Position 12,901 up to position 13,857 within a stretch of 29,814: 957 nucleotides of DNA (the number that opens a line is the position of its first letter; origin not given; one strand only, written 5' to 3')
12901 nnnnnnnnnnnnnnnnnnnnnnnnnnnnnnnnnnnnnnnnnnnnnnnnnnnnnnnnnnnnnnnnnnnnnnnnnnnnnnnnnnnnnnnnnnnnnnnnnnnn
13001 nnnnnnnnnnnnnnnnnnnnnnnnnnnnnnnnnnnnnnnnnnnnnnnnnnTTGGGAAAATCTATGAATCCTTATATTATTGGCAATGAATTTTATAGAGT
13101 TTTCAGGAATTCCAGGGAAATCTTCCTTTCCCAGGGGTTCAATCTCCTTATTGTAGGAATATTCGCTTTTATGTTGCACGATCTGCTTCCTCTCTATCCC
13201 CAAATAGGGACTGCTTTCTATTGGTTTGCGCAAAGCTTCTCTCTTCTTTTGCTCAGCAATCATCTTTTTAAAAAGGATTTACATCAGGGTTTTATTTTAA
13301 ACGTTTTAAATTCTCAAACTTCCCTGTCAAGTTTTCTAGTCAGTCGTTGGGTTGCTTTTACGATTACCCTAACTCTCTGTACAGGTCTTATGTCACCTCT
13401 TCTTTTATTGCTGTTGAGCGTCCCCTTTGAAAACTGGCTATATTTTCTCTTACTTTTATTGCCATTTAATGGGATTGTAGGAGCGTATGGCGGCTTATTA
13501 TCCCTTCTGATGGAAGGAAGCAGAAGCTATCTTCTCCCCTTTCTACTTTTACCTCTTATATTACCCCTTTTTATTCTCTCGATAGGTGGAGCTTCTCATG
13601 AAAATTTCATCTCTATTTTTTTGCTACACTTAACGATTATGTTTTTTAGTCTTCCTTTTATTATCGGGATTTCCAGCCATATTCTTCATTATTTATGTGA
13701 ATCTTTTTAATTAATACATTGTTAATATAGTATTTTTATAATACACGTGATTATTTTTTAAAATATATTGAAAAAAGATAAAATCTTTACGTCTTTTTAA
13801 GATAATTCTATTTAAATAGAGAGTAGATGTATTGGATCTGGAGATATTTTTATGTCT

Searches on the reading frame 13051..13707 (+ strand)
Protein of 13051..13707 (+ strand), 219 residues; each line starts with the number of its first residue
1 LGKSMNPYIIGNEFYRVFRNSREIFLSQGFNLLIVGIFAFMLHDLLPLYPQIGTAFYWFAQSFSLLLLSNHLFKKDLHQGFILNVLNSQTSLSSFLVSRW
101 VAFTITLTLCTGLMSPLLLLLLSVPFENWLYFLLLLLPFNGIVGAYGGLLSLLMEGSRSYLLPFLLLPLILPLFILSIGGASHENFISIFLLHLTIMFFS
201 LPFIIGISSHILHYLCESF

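Call 6: search_protein_families(library=pfam, proteins=[window:13051-13707:+], max_evalue=0.01)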
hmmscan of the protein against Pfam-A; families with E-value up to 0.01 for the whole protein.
window:13051-13707:+ (219 aa): 1 family
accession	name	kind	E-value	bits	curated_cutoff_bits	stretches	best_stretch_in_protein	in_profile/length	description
PF03379.19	CcmB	-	3.8e-11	43.3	24.9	1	18-177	13-174/215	CcmB protein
